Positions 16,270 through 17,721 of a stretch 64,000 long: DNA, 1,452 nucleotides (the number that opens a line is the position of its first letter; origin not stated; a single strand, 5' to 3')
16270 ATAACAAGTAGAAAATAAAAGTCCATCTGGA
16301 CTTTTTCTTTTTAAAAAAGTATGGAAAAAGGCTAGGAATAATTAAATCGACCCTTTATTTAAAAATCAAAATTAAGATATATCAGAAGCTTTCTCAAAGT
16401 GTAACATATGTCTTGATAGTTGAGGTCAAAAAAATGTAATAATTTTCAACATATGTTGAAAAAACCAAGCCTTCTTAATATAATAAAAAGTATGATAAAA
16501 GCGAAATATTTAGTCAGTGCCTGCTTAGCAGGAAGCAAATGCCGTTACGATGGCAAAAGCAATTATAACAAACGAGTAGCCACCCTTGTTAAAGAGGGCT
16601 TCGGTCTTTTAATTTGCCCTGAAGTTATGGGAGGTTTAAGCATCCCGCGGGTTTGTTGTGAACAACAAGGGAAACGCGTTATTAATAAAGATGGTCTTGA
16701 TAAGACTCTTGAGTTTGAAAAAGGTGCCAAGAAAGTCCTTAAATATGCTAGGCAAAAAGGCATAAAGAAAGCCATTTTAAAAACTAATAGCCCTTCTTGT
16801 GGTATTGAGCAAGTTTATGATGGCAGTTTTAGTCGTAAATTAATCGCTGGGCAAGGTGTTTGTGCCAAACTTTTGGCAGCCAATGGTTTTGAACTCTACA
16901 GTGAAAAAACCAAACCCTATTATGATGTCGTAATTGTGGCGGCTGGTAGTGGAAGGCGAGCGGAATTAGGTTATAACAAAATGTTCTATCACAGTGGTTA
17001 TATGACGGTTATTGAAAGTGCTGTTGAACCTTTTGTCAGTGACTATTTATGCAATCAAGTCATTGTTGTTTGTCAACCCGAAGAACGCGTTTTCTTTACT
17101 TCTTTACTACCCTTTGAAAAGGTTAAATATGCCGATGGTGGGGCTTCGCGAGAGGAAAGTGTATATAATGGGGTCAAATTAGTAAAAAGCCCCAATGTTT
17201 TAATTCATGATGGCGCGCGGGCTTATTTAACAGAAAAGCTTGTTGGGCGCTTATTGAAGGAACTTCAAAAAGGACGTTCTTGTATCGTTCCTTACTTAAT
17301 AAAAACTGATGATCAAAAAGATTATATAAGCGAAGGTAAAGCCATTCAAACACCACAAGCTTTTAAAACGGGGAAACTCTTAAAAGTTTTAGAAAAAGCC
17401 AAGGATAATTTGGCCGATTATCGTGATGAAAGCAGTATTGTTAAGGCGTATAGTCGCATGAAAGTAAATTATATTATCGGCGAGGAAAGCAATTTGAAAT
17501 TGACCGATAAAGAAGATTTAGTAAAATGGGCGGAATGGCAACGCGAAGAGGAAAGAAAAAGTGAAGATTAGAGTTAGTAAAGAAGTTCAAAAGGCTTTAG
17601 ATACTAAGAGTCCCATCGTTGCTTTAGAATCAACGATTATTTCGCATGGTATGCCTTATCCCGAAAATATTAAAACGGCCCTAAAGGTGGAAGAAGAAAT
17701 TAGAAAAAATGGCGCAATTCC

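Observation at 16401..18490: DUF523 (TudS-like thiouracil desulfidase) fused to an IspD/MobA-like nucleotidyltransferase, adjacent to pseudouridine-5'-phosphate glycosidase, behind paired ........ palindromes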

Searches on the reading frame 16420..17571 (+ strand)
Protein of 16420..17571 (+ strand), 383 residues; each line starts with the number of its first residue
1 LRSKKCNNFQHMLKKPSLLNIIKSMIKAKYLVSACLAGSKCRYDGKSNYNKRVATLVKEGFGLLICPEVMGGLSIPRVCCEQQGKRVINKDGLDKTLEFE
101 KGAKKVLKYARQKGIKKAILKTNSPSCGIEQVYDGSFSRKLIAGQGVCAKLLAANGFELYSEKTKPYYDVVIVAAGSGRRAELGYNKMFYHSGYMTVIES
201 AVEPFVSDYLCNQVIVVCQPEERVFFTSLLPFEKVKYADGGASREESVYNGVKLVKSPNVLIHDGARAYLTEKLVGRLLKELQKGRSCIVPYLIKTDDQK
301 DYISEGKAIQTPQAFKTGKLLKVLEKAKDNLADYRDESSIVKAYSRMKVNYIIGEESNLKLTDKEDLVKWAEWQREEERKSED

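Call 3: search_protein_families(library=pfam, proteins=[window:16420-17571:+], max_evalue=0.01)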
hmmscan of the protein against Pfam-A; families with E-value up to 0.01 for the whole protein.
window:16420-17571:+ (383 aa): 3 families
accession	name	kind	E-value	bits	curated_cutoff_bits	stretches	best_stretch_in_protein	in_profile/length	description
PF04463.17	2-thiour_desulf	-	9.9e-42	142.7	34.7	1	31-163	2-140/141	2-thiouracil desulfurase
PF01128.25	IspD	-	4.2e-36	125.2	27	1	170-368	3-213/221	2-C-methyl-D-erythritol 4-phosphate cytidylyltransferase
PF12804.13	NTP_transf_3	-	6.1e-06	26.9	27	1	170-291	1-121/160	MobA-like NTP transferase domain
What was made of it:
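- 16492..16911 (+): N-terminal TudS/DUF523 domain of the fusion (aa 1-140), a [4Fe-4S] thio-uridine/4-thio-UMP desulfidase module. PF04463 E 1e-41 (call 3).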

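Call 4: search_protein_families(library=ncbifam, proteins=[window:16420-17571:+], max_evalue=0.01)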
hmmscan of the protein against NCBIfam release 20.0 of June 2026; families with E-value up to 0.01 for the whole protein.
window:16420-17571:+ (383 aa): 8 families
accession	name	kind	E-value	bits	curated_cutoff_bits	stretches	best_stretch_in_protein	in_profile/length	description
TIGR00453.1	ispD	equivalog_domain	3.7e-43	147.5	181.3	1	170-369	2-214/219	2-C-methyl-D-erythritol 4-phosphate cytidylyltransferase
NF006899.0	PRK09382.1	equivalog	8.4e-40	137.1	417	1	169-376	8-222/387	bifunctional 2-C-methyl-D-erythritol 4-phosphate cytidylyltransferase/2-C-methyl-D-erythritol 2,4-cyclodiphosphate synthase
NF001186.0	PRK00155.2-3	equivalog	2.9e-22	79.2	253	1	169-368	6-216/224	2-C-methyl-D-erythritol 4-phosphate cytidylyltransferase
NF009924.0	PRK13385.1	subfamily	1.8e-21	76.8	342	1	168-367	3-216/230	2-C-methyl-D-erythritol 4-phosphate cytidylyltransferase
NF001183.0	PRK00155.1-3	subfamily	3.8e-11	42.7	166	1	172-367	6-224/237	D-ribitol-5-phosphate cytidylyltransferase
TIGR03310.1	matur_MocA_YgfJ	equivalog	2.7e-06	27.5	186.45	1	169-290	1-123/188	molybdenum cofactor cytidylyltransferase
NF045782.1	NicBOxredNboR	equivalog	0.0011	18.6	260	1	168-301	9-143/206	nicotine blue oxidoreductase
NF045597.1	TudS_rel_CD3072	equivalog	0.0066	16.2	130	0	46-152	25-128/148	CD3072 family TudS-related putative desulfidase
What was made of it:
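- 16912..17571 (+): C-terminal IspD-family cytidylyltransferase domain (aa 141-359) of the 'short-arm' subfamily. TIGR00453 scores 147.5 bits, below the 181.3 cut-off (calls 3, 4).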

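Call 9: find_homologous_proteins(query=window:16492-17568:+, max_evalue=0.00001)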
Query window:16492-17568:+ (359 aa): 1955 proteins with E <= 0.00001 among 7298 candidates; the best 120 are listed.
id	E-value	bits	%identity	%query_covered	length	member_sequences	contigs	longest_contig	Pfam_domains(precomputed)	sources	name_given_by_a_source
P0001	1.0e-233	793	99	100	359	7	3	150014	PF04463.18,PF01128.26,PF12804.14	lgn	-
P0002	1.3e-130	454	56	98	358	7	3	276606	PF04463.18,PF01128.26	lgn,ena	-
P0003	3.8e-130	452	55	100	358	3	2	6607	PF04463.18,PF01128.26,PF12804.14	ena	-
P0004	3.6e-124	432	56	99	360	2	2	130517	PF04463.18,PF01128.26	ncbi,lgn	-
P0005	5.0e-124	432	56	99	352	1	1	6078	PF04463.18,PF01128.26,PF12804.14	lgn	-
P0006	1.2e-120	421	56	99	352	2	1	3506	PF04463.18,PF01128.26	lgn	-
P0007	4.9e-103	363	50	96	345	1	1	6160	PF04463.18,PF01128.26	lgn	-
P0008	2.6e-101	357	50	95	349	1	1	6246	PF04463.18,PF01128.26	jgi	-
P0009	3.1e-99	350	47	97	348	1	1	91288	PF04463.18,PF01128.26,PF12804.14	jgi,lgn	-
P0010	9.7e-89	316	46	98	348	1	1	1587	PF04463.18,PF01128.26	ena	-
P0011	1.7e-88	315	47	98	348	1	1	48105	PF04463.18,PF01128.26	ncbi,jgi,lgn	-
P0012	1.6e-87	312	46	98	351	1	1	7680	PF04463.18,PF01128.26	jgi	-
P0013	6.2e-36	142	48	40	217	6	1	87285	PF04463.18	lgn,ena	-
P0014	4.2e-35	139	50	38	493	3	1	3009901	PF04463.18,PF13487.13,PF01966.29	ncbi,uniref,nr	ncbi:2-thiouracil desulfurase family protein [Sedimentibacter sp. MB31-C6]|uniref:2-thiouracil desul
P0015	2.2e-34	137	53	37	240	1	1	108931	PF04463.18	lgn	-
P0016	5.0e-34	136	38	56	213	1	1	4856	PF01128.26,PF12804.14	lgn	-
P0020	4.4e-33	133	50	38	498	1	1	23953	PF04463.18,PF13487.13,PF01966.29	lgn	-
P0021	6.1e-33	132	39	56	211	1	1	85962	PF01128.26,PF12804.14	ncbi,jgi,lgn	jgi:2-C-methyl-D-erythritol 4-phosphate cytidylyltransferase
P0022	2.0e-32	131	40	57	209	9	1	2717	PF01128.26,PF12804.14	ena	-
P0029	9.0e-32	129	36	56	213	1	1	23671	PF01128.26,PF12804.14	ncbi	-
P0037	2.9e-31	127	38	56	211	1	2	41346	PF01128.26,PF12804.14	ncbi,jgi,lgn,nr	ncbi:MAG: 2-C-methyl-D-erythritol 4-phosphate cytidylyltransferase [Thomasclavelia sp.]|jgi:2-C-meth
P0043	7.5e-31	126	39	56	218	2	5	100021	PF01128.26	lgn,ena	-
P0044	1.1e-30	125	48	38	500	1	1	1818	PF04463.18,PF13487.13,PF01966.29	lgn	-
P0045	1.2e-30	125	47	36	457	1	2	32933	PF04463.18,PF20511.5,PF21621.4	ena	-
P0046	1.9e-30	124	40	56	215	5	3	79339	PF01128.26,PF12804.14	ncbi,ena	-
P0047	2.1e-30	124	36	56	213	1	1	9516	PF01128.26,PF12804.14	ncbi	-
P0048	3.1e-30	123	48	23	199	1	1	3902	PF04463.18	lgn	-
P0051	3.7e-30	123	38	57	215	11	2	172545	PF01128.26,PF12804.14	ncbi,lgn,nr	ncbi:MAG: 2-C-methyl-D-erythritol 4-phosphate cytidylyltransferase [Erysipelotrichaceae bacterium]|n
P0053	5.5e-30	123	52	36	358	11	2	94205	PF04463.18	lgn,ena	-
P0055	2.5e-29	121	34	56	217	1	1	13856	PF01128.26,PF12804.14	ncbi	-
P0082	3.5e-27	113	44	40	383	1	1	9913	PF04463.18,PF02540.24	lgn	-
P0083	3.7e-27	113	38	56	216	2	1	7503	PF01128.26,PF12804.14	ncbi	-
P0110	1.8e-25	108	36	56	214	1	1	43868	PF01128.26,PF12804.14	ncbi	-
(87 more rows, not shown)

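Call 10: find_encoding_contigs(protein=P0002, flank=8000, max_places=3)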
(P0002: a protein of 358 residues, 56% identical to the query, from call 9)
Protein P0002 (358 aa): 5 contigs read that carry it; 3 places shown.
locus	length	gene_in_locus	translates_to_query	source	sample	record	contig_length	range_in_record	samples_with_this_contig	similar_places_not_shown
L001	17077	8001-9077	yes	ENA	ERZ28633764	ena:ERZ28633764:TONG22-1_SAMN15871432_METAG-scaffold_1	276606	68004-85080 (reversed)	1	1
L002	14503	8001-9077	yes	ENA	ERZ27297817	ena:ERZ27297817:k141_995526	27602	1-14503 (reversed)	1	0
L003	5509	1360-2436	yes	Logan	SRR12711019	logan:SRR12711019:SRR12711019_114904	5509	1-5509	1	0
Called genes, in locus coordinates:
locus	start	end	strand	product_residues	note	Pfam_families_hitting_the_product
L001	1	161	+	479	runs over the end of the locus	PF22052:DUF6937, PF22053:DUF6938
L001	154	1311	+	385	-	PF10509:GalKase_gal_bdg, PF00288:GHMP_kinases_N, PF08544:GHMP_kinases_C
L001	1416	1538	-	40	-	-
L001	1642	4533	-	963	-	PF00675:Peptidase_M16 (faint), PF05193:Peptidase_M16_C, PF08367:M16C_assoc, PF22516:PreP_C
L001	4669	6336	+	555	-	-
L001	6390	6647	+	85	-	PF21645:FakA-like_M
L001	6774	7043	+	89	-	PF04221:RelB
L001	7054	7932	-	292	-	PF00106:adh_short, PF08659:KR (weak), PF13561:adh_short_C2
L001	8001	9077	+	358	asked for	PF04463:2-thiour_desulf, PF01128:IspD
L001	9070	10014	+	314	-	PF04227:Indigoidine_A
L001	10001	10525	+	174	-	-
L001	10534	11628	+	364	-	PF18928:DUF5677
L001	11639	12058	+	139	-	-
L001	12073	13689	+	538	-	PF06418:CTP_synth_N, PF07722:Peptidase_C26 (faint), PF00117:GATase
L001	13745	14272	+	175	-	PF00156:Pribosyltran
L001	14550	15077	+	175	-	PF00300:His_Phos_1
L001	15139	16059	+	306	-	-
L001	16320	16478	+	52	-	-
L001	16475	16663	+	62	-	-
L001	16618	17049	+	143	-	-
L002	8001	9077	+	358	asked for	PF04463:2-thiour_desulf, PF01128:IspD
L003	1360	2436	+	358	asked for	PF04463:2-thiour_desulf, PF01128:IspD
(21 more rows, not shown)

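Call 11: find_encoding_contigs(protein=P0004, flank=8000, max_places=3)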
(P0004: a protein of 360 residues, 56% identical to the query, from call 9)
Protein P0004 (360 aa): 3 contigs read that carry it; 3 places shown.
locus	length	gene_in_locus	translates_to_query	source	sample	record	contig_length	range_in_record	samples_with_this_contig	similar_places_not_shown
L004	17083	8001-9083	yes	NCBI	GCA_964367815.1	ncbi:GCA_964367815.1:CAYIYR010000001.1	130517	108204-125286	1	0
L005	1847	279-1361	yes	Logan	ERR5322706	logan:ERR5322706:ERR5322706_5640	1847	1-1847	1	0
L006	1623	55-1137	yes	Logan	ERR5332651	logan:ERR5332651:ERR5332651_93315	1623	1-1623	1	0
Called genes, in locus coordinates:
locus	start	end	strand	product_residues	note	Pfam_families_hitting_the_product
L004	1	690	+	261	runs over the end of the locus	PF00106:adh_short, PF01370:Epimerase, PF08659:KR, PF13561:adh_short_C2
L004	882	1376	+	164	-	PF01257:2Fe-2S_thioredx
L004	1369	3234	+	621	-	PF01257:2Fe-2S_thioredx, PF01512:Complex1_51K, PF10531:SLBB, PF10589:NADH_4Fe-4S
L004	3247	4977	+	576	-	PF13510:Fer2_4, PF10588:NADH-G_4Fe-4S_3, PF00037:Fer4 (faint), PF13187:Fer4_9 (faint), PF22117:Fer4_Nqo3 (weak), PF12838:Fer4_7, PF02906:Fe_hyd_lg_C, PF02256:Fe_hyd_SSU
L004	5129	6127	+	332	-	PF01370:Epimerase, PF13460:NAD_binding_10 (weak)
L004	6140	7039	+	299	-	PF13237:Fer4_10 (faint), PF00037:Fer4 (faint), PF13484:Fer4_16 (faint)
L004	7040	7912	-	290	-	PF00106:adh_short, PF01370:Epimerase (weak), PF08659:KR, PF13561:adh_short_C2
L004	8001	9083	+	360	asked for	PF04463:2-thiour_desulf, PF01128:IspD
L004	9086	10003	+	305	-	PF04227:Indigoidine_A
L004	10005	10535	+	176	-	-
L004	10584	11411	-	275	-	PF01048:PNP_UDP_1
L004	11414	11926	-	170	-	PF06713:bPH_4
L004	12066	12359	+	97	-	PF02686:GatC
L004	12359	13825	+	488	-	PF01425:Amidase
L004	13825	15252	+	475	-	PF02934:GatB_N, PF02637:GatB_Yqey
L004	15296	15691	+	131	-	-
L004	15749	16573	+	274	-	PF04018:VCA0040-like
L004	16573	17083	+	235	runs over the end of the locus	PF08713:DNA_alkylation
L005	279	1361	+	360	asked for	PF04463:2-thiour_desulf, PF01128:IspD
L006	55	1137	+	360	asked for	PF04463:2-thiour_desulf, PF01128:IspD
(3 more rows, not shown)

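Call 12: find_encoding_contigs(protein=P0009, flank=8000, max_places=3)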
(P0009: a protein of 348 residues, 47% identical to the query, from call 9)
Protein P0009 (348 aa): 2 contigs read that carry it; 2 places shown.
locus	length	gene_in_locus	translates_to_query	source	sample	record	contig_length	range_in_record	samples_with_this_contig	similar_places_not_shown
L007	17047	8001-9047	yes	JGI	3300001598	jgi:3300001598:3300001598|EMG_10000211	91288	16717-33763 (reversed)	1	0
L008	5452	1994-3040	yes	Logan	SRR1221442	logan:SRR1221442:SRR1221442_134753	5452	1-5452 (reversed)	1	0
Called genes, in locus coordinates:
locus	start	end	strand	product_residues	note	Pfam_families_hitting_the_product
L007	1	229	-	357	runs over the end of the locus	PF03116:NQR2_RnfD_RnfE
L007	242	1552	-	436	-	PF13375:RnfC_N, PF01512:Complex1_51K, PF12797:Fer4_2 (faint), PF10531:SLBB, PF12838:Fer4_7 (faint), PF13187:Fer4_9 (faint), PF13534:Fer4_17 (faint), PF13237:Fer4_10 (weak), +3 more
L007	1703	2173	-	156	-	PF01381:HTH_3 (weak), PF18765:Polbeta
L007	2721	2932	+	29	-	-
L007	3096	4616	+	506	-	PF00005:ABC_tran, PF08402:TOBE_2 (faint)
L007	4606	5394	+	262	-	PF00528:BPD_transp_1 (weak)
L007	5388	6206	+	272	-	PF00528:BPD_transp_1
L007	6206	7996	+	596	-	PF13416:SBP_bac_8, PF13343:SBP_bac_6 (weak)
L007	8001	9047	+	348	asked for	PF04463:2-thiour_desulf, PF01128:IspD, PF12804:NTP_transf_3 (weak)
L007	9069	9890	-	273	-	PF01048:PNP_UDP_1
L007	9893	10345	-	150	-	PF06713:bPH_4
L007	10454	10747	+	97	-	PF02686:GatC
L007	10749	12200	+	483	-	PF01425:Amidase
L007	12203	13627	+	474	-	PF02934:GatB_N, PF02637:GatB_Yqey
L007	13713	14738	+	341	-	PF00044:Gp_dh_N, PF02800:Gp_dh_C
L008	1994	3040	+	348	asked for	PF04463:2-thiour_desulf, PF01128:IspD, PF12804:NTP_transf_3 (weak)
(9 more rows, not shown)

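Call 13: find_encoding_contigs(protein=P0011, flank=8000, max_places=3)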
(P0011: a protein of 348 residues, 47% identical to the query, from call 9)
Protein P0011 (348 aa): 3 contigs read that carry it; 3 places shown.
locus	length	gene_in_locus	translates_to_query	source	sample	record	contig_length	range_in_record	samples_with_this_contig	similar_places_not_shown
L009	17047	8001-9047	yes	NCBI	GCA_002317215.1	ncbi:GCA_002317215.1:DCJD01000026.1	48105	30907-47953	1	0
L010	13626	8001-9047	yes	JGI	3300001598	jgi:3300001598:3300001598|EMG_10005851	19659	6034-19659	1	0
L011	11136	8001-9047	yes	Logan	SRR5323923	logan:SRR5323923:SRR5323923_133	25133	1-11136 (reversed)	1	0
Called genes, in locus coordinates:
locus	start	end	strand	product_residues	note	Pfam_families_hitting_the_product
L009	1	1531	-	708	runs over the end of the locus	PF03030:H_PPase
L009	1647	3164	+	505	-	PF00005:ABC_tran, PF08402:TOBE_2 (faint)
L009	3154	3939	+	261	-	-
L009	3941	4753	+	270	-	PF00528:BPD_transp_1 (faint)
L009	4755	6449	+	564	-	PF01547:SBP_bac_1, PF13416:SBP_bac_8, PF13343:SBP_bac_6 (faint)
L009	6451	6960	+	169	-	PF14512:TM1586_NiRdase (weak), PF00881:Nitroreductase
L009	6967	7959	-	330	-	-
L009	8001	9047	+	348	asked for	PF04463:2-thiour_desulf, PF01128:IspD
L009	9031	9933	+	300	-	PF04227:Indigoidine_A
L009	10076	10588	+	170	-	PF00583:Acetyltransf_1, PF13673:Acetyltransf_10 (weak), PF13508:Acetyltransf_7 (weak)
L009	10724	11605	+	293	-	PF00126:HTH_1, PF03466:LysR_substrate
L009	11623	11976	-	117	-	-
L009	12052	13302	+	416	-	PF05977:MFS_3, PF07690:MFS_1, PF03209:PUCC (weak)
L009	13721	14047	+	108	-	PF27271:AF_1327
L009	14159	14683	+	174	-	PF00156:Pribosyltran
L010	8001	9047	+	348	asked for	PF04463:2-thiour_desulf, PF01128:IspD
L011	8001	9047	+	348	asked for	PF04463:2-thiour_desulf, PF01128:IspD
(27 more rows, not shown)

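Call 14: find_encoding_contigs(protein=P0051, flank=6000, max_places=2)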
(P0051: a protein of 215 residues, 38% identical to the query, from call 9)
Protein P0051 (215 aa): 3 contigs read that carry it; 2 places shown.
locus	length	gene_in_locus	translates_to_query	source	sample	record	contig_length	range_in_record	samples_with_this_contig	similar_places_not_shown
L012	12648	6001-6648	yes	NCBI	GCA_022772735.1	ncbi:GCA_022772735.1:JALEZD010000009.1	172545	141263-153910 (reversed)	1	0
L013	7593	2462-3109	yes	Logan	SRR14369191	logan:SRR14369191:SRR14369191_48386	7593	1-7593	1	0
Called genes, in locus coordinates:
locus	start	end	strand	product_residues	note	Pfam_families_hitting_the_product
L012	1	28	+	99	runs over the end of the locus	-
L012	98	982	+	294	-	PF13289:SIR2_2 (weak)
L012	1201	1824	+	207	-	PF01381:HTH_3, PF07022:Phage_CI_repr (weak), PF12844:HTH_19, PF13560:HTH_31 (weak)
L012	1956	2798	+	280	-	PF00165:HTH_AraC (faint), PF12833:HTH_18, PF06445:GyrI-like, PF14526:Cass2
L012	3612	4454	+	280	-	PF04383:KilA-N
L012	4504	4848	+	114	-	-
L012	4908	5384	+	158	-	PF08241:Methyltransf_11, PF08242:Methyltransf_12, PF13489:Methyltransf_23, PF13649:Methyltransf_25, PF13847:Methyltransf_31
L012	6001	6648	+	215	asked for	PF01128:IspD, PF12804:NTP_transf_3 (weak)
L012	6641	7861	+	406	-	PF07690:MFS_1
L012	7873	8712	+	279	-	PF02588:YitT_membrane, PF19700:DUF6198 (weak), PF10035:DUF2179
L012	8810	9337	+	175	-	PF07155:ECF-ribofla_trS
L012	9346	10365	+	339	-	PF05343:Peptidase_M42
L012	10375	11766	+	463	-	PF03062:MBOAT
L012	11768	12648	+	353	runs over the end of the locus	PF14286:DHHW (weak)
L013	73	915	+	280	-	PF04383:KilA-N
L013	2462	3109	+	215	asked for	PF01128:IspD, PF12804:NTP_transf_3 (weak)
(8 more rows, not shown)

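Call 15: find_encoding_contigs(protein=P0021, flank=6000, max_places=2)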
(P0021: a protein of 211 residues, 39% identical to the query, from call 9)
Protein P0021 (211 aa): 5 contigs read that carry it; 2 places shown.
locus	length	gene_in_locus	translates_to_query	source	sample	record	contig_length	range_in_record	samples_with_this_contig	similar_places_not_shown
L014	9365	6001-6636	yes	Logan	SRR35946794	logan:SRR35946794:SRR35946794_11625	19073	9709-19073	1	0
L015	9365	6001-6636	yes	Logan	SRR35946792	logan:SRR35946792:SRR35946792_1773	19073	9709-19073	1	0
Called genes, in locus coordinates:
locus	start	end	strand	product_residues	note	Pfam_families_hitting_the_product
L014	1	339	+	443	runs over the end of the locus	PF13173:AAA_14, PF13635:DUF4143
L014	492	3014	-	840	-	PF02867:Ribonuc_red_lgC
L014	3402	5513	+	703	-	PF02861:Clp_N, PF05621:TniB (weak), PF13191:AAA_16 (weak), PF00004:AAA, PF17871:AAA_lid_9, PF00004:AAA, PF07724:AAA_2, PF07728:AAA_5, +15 more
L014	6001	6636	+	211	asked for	PF01128:IspD, PF12804:NTP_transf_3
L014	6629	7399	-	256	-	PF01261:AP_endonuc_2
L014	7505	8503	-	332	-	PF01145:Band_7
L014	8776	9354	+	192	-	PF06130:PTAC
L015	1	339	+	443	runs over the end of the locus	PF13173:AAA_14, PF13635:DUF4143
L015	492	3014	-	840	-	PF02867:Ribonuc_red_lgC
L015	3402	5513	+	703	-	PF02861:Clp_N, PF05621:TniB (weak), PF13191:AAA_16 (weak), PF00004:AAA, PF17871:AAA_lid_9, PF00004:AAA, PF07724:AAA_2, PF07728:AAA_5, +15 more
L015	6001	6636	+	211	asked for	PF01128:IspD, PF12804:NTP_transf_3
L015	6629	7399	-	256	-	PF01261:AP_endonuc_2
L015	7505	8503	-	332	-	PF01145:Band_7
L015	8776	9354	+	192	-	PF06130:PTAC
